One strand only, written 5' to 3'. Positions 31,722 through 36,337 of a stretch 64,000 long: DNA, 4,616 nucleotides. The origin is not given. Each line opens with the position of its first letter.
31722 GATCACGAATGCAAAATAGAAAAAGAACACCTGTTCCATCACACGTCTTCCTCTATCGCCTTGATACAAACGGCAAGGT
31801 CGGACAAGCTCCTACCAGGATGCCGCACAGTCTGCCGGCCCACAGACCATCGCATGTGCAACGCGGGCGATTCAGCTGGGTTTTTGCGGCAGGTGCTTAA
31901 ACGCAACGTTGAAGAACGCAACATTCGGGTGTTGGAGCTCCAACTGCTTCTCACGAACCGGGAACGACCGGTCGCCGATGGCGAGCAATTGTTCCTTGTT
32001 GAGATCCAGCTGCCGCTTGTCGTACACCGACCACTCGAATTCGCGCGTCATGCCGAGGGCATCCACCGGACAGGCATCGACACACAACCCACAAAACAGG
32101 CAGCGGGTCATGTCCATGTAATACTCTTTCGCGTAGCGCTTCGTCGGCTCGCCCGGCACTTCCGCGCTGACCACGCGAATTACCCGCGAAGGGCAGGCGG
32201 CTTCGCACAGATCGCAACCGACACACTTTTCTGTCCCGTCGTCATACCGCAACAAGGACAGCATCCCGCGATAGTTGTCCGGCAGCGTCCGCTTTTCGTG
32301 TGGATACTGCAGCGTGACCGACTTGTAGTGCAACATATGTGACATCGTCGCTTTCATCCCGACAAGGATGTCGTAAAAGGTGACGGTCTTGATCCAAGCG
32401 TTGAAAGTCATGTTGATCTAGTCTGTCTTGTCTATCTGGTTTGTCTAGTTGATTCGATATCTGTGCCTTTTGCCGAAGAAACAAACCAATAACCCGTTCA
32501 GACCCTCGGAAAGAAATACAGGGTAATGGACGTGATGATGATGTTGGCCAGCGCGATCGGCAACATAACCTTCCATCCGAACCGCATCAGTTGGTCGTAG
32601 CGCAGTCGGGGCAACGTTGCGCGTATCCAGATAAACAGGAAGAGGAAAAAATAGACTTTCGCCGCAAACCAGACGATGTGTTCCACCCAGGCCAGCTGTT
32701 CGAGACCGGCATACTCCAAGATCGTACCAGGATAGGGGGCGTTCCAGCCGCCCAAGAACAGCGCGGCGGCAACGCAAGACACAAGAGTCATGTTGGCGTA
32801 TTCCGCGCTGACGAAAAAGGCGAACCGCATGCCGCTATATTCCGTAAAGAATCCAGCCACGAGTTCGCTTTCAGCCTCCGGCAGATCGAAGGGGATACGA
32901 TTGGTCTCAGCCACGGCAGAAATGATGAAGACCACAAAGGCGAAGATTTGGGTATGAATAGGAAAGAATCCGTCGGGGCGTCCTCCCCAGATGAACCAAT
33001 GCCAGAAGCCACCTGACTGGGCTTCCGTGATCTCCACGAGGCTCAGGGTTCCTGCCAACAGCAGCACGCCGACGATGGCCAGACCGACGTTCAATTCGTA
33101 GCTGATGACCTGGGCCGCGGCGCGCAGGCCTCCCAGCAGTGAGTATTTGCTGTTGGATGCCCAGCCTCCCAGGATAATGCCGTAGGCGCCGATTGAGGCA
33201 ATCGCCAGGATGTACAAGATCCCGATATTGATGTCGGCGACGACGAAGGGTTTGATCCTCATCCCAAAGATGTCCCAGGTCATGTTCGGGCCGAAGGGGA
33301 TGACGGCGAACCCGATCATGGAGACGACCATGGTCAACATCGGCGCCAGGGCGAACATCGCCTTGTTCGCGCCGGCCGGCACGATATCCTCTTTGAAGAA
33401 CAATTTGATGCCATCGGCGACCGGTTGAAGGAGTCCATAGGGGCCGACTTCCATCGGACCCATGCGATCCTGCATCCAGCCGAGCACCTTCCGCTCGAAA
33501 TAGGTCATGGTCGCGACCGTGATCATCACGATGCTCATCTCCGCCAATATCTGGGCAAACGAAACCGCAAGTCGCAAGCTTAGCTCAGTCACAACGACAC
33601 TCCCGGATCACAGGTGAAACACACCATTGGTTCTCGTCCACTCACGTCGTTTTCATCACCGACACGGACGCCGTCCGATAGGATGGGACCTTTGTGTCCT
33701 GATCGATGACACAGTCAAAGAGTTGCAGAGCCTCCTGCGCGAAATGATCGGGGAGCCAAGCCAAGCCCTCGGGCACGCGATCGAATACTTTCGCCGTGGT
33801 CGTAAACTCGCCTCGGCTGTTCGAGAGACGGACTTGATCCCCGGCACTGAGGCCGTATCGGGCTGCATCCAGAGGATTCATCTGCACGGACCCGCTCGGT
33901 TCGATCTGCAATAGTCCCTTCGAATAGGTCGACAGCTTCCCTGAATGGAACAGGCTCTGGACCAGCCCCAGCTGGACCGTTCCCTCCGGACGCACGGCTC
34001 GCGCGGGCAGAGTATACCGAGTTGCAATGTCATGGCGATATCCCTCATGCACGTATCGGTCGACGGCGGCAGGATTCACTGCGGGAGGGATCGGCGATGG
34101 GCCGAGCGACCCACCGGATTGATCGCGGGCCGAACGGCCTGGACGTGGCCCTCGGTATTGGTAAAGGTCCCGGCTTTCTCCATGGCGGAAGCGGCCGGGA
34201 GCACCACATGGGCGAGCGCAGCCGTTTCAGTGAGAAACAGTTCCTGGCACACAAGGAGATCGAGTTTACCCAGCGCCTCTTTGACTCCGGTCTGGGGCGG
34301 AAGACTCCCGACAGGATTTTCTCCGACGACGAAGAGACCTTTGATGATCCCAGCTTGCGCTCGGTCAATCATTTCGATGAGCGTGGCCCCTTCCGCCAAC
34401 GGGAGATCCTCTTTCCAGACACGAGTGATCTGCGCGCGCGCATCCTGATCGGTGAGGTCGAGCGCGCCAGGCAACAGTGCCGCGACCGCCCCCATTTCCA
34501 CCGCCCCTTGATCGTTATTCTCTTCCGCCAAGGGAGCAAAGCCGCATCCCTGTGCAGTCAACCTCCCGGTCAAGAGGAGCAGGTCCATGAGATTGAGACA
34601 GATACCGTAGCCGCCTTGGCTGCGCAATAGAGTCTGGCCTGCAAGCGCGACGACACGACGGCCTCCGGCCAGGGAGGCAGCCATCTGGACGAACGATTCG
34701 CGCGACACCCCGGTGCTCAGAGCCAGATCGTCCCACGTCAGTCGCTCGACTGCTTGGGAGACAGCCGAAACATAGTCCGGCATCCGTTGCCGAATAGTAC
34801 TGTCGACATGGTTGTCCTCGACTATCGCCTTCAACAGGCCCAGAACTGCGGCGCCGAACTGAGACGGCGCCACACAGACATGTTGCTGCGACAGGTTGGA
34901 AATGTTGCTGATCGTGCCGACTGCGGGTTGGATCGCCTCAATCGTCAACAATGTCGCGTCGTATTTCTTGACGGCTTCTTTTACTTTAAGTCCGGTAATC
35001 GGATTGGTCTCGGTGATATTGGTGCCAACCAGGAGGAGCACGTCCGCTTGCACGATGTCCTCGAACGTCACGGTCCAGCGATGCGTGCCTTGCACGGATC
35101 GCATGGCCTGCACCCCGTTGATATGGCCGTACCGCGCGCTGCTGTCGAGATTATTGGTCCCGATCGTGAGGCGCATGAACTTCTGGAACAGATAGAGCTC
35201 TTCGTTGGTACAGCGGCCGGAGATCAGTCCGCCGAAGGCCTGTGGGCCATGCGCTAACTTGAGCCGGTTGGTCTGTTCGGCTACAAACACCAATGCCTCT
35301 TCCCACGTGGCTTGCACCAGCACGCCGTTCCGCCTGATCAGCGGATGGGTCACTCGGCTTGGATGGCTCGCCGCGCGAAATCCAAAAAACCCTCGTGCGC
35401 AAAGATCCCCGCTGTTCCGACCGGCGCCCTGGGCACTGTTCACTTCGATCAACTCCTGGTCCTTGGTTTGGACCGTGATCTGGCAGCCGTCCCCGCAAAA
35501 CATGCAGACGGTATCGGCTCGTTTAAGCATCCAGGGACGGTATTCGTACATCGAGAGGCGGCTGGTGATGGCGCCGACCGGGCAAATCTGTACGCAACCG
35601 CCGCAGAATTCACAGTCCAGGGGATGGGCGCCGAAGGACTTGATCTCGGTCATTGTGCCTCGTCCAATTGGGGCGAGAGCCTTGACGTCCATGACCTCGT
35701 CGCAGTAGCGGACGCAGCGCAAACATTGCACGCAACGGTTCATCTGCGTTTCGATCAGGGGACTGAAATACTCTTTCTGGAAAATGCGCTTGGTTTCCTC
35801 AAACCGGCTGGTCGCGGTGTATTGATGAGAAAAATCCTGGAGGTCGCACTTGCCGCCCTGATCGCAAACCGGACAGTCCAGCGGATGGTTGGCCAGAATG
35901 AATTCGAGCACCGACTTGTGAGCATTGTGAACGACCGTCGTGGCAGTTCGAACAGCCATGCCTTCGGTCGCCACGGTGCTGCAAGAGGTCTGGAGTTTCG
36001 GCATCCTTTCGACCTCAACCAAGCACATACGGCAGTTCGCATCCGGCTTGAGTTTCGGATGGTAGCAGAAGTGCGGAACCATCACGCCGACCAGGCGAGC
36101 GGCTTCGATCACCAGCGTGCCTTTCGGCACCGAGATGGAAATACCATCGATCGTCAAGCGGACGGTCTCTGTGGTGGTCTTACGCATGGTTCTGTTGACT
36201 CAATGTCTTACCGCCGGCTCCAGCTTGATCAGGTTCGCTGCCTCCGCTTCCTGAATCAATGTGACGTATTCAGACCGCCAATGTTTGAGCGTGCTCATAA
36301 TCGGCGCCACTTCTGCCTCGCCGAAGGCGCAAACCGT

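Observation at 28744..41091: Periodic-arm hairpins (heptad arrays facing their complement) occupy most spacers of the nuo operon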

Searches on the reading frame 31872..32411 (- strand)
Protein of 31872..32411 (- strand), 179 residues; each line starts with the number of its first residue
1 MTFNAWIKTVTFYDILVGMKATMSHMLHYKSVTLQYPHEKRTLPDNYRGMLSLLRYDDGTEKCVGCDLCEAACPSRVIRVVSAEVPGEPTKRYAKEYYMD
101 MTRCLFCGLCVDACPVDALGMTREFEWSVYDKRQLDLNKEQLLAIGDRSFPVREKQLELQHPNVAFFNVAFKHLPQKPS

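Call 10: search_protein_families(library=ncbifam, proteins=[window:31872-32411:-], max_evalue=0.00001)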
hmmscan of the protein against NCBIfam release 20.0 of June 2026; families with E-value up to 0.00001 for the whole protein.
window:31872-32411:- (179 aa): 39 families (the best 25 are shown)
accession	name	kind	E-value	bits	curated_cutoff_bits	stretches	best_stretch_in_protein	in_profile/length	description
NF004538.0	PRK05888.1-4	equivalog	3.2e-40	137.4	135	1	4-149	5-147/162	NADH-quinone oxidoreductase subunit NuoI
TIGR01971.1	NuoI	subfamily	5.8e-40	135.7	113.05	1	18-142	1-121/121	NADH-quinone oxidoreductase, chain I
NF004539.0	PRK05888.1-5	equivalog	5.1e-38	130.3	225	1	4-159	5-157/162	NADH-quinone oxidoreductase subunit NuoI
NF004537.0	PRK05888.1-3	equivalog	5.4e-38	130.6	163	1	8-144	16-155/204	NADH-quinone oxidoreductase subunit NuoI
NF004536.0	PRK05888.1-1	equivalog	3.7e-33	114.4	212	1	12-146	10-141/180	NADH-quinone oxidoreductase subunit NuoI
NF004542.0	PRK05888.2-3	equivalog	5.5e-28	97.8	248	1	4-144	25-163/203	NADH-quinone oxidoreductase subunit NuoI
NF004544.0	PRK05888.2-6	equivalog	7.1e-24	84.6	457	1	3-141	22-158/220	NADH-quinone oxidoreductase subunit NuoI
NF004541.0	PRK05888.2-2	equivalog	2e-23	83.1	217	1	14-141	19-133/168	NADH-quinone oxidoreductase subunit NuoI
NF040612.1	F420_dehyd_FpoI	exception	1.1e-22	80.3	180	1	23-130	10-110/135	F420H2 dehydrogenase subunit FpoI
TIGR00403.1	ndhI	equivalog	1.7e-22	79.9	302.35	1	17-139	24-139/183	NAD(P)H-quinone oxidoreductase subunit I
NF004540.0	PRK05888.2-1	equivalog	3.6e-21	75.2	215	1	15-138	4-122/139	NADH-quinone oxidoreductase subunit NuoI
NF009053.0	PRK12387.1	subfamily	1.2e-19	70.8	204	1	23-137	5-108/180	formate hydrogenlyase complex iron-sulfur subunit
NF004543.0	PRK05888.2-5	equivalog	3e-19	69.4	243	1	26-128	29-124/217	NADH-quinone oxidoreductase subunit NuoI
NF004546.0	PRK05888.3-3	equivalog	1.5e-18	66.9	260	1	22-131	30-135/196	NADH-quinone oxidoreductase subunit NuoI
NF006221.0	PRK08348.1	subfamily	1.7e-18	66.7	124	1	28-134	15-107/136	NADH-plastoquinone oxidoreductase subunit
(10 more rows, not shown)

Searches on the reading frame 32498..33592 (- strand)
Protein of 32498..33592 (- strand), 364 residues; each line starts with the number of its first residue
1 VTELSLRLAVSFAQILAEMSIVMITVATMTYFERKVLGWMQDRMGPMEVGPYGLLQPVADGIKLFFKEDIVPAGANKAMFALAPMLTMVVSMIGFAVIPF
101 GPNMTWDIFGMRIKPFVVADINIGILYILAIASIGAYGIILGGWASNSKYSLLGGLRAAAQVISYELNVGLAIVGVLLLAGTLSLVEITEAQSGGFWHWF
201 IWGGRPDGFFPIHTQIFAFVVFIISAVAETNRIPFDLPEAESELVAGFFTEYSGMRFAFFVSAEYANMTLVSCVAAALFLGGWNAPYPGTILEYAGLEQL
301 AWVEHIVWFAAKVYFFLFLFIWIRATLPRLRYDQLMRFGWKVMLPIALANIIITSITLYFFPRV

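Call 10: search_protein_families(library=ncbifam, proteins=[window:32498-33592:-], max_evalue=0.00001)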
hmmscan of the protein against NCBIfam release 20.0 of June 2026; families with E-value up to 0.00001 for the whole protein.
window:32498-33592:- (364 aa): 7 families
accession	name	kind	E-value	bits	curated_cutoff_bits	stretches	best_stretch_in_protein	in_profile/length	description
NF004743.0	PRK06076.1-4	equivalog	7.5e-126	420.5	494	1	13-356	18-340/433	NADH-quinone oxidoreductase subunit NuoH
NF004745.0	PRK06076.1-6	equivalog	9.1e-119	396.7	450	1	6-360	10-335/341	NADH-quinone oxidoreductase subunit NuoH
NF004741.0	PRK06076.1-2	equivalog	4.3e-109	364.8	305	1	8-359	19-334/337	NADH-quinone oxidoreductase subunit NuoH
NF004742.0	PRK06076.1-3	equivalog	4.1e-106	355.1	531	1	14-358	27-348/356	NADH-quinone oxidoreductase subunit NuoH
NF004740.0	PRK06076.1-1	equivalog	6.7e-97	324.9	399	1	7-357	10-319/325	NADH-quinone oxidoreductase subunit NuoH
NF004744.0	PRK06076.1-5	equivalog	2e-88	297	542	1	20-362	39-367/372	NADH-quinone oxidoreductase subunit NuoH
NF040610.1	F420_dehyd_FpoH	exception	5.7e-83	279.1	475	1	17-354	18-332/339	F420H2 dehydrogenase subunit FpoH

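Call 12: find_related_loci(query=window:32498-33592:-, collection=genome_contigs, flank=10000)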
Query window:32498-33592:- (364 aa) in genome_contigs; peptide patterns used: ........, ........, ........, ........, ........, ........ (x = any residue, [..] = any of these).
600 stretches matched a pattern (row limit reached: there are more); 600 encode a relative of the query (tblastn E <= 1e-3); the best 80 are kept; 80 distinct loci.
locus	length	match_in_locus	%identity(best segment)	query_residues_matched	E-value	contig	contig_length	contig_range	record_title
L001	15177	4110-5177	77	1-363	0e+0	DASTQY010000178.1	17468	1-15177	MAG TPA_asm: Nitrospira sp. isolate SMAG_U2237 k141_654922, whole genome shotgun sequence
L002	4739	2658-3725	76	1-363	0e+0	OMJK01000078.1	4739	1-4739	Nitrospiraceae bacterium isolate AM_1312 genome assembly, contig: AM_1312_78, whole genome shotgun sequence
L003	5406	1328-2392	76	1-363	0e+0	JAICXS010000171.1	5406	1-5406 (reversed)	MAG: Nitrospiraceae bacterium isolate LS_FP_2_bin.130 k141_3359349_length_5406_cov_10.0000, whole genome shotgun sequenc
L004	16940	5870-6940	71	1-364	4e-175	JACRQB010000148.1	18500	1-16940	MAG: Nitrospirae bacterium isolate NC_groundwater_2002_Pr3_S-0.65um_55_23 SR2-18-Sp65_coassembly_scaffold_18970, whole g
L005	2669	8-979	80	33-363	0e+0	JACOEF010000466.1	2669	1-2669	MAG: Nitrospira sp. isolate S0bin1_add k99_113596, whole genome shotgun sequence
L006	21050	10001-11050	71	3-362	2e-151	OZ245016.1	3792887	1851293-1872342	MAG: Nitrospirales bacterium isolate 2b092c9d-4204-4368-8925-49f5957368e3 genome assembly, chromosome: 1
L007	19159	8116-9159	63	3-360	7e-143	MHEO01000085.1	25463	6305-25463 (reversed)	MAG: Nitrospirae bacterium RIFCSPHIGHO2_01_FULL_66_17 rifcsphigho2_01_scaffold_8681, whole genome shotgun sequence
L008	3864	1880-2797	54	19-358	8e-117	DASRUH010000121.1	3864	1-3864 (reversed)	MAG TPA_asm: Candidatus Methylomirabilis sp. isolate SMAG_U7959 k141_1180933, whole genome shotgun sequence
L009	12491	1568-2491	54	14-356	8e-113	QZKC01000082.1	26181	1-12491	MAG: Nitrospiraceae bacterium isolate SURF_23 Ga0104751_1002791, whole genome shotgun sequence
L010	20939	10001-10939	54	22-364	9e-109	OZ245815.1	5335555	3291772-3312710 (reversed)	MAG: Alphaproteobacteria bacterium isolate 7f0d7cf2-30dd-46ca-8880-9cb867015a81 genome assembly, chromosome: 1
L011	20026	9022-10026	52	13-359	3e-108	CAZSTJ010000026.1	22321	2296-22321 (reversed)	MAG TPA_asm: uncultured Geobacter sp. isolate binchicken_co269_122 genome assembly, contig: NODE_2067_length_22321_cov_9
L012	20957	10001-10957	50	13-364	7e-108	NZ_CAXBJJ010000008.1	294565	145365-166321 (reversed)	MAG: uncultured Thalassospira sp. isolate ERR2762162_binner123_Refined_19 ERZ3421795.35, whole genome shotgun sequence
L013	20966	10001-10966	51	8-356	5e-108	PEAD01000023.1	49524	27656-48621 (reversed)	MAG: Nitrospirae bacterium MYbin3 scaffold108, whole genome shotgun sequence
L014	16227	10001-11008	52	13-360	3e-107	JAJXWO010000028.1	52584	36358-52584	MAG: Deltaproteobacteria bacterium isolate BP5.bin86 NODE_949_length_52584_cov_1.946165, whole genome shotgun sequence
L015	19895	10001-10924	53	14-356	4e-107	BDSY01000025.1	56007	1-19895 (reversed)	Bacterium BMS3Abin06 DNA, contig: NODE_13, whole genome shotgun sequence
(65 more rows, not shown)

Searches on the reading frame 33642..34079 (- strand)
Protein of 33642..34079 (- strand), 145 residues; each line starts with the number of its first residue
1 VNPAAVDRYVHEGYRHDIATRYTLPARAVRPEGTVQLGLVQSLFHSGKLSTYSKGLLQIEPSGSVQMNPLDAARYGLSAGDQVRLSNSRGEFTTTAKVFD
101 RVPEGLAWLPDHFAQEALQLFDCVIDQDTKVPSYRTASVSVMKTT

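Call 49: search_protein_families(library=pfam, proteins=[window:33642-34079:-], max_evalue=0.00001)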
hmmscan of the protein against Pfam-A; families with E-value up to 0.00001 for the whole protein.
window:33642-34079:- (145 aa): 1 family
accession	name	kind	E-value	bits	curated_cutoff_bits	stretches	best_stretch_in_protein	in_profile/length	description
PF01568.27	Molydop_binding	-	2.8e-17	63.2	26.8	1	44-136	12-108/110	Molydopterin dinucleotide binding domain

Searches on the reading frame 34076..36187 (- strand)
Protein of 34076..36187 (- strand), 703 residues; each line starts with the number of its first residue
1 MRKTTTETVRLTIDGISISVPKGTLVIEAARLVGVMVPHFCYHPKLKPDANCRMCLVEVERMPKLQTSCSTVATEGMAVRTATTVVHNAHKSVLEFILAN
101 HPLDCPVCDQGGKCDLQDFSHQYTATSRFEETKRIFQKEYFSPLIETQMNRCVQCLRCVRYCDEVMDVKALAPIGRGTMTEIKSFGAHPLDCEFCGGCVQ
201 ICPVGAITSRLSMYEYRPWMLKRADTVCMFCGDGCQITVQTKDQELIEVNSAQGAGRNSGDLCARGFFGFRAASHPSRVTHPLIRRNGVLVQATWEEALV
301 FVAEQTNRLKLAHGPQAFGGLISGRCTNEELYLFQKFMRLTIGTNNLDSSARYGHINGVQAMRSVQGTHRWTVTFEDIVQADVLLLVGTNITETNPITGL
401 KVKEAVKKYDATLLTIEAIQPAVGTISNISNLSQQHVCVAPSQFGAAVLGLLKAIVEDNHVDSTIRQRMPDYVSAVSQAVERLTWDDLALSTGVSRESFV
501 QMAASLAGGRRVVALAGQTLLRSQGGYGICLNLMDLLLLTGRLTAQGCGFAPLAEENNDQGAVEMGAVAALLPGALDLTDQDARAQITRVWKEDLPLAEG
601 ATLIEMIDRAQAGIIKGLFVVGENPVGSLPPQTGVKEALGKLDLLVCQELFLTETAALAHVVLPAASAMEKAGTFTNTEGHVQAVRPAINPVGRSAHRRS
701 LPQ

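Call 10: search_protein_families(library=ncbifam, proteins=[window:34076-36187:-], max_evalue=0.00001)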
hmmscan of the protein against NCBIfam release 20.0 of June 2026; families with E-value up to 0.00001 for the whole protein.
window:34076-36187:- (703 aa): 25 families
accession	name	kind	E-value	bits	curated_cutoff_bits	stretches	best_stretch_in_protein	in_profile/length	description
TIGR01973.1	NuoG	equivalog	6.8e-141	471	470.05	1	11-695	1-596/606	NADH-quinone oxidoreductase subunit NuoG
NF005895.0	PRK07860.1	equivalog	1.3e-128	430.3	802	1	3-692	12-642/811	NADH-quinone oxidoreductase subunit G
TIGR01591.1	Fdh-alpha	equivalog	7e-102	341.7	666.25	1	226-695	1-464/672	formate dehydrogenase subunit alpha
NF047855.1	AssmNtatRedNasC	equivalog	9.9e-81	272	1100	1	222-690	19-484/708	assimilatory nitrate reductase catalytic subunit NasC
NF040763.1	FeFe_hydrog_A6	exception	1.2e-56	192.2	765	1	9-213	1-211/571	NADH-dependent [FeFe] hydrogenase, group A6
NF006305.0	PRK08493.1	equivalog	5.9e-55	186.7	591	2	9-185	2-176/819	NADH-quinone oxidoreductase subunit G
NF041323.1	Nitr_red_NasA_Halo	equivalog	1.5e-46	159.2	1000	1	229-691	1-452/673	assimilatory nitrate reductase NasA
NF005745.0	PRK07569.1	equivalog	2.1e-38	132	333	1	9-210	4-210/238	bidirectional hydrogenase complex protein HoxU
TIGR01701.1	Fdhalpha-like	subfamily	2.6e-37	128.4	582.15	1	277-674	98-505/744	FdhF/YdeP family oxidoreductase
NF010055.0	PRK13532.1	equivalog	8.3e-36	123.5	904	2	221-405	40-231/830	nitrate reductase catalytic subunit NapA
TIGR01706.1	NAPA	equivalog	4.5e-33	114.6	930.55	2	221-405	40-231/830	periplasmic nitrate reductase subunit alpha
NF040762.1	Hydr_FeFe_Clost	exception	1e-27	97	900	1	10-210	2-207/572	ferredoxin hydrogenase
NF041783.2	mnquin_red_QrcB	equivalog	6.3e-27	94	440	1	223-693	52-482/695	menaquinone reductase molybdopterin-binding-like subunit QrcB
NF012032.0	PRK15488.1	equivalog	1.1e-26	93.1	694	1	221-681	41-496/759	thiosulfate reductase PhsA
NF041513.1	formate_DH_Act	exception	5.2e-21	74.2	1400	1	224-458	43-283/1067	formate dehydrogenase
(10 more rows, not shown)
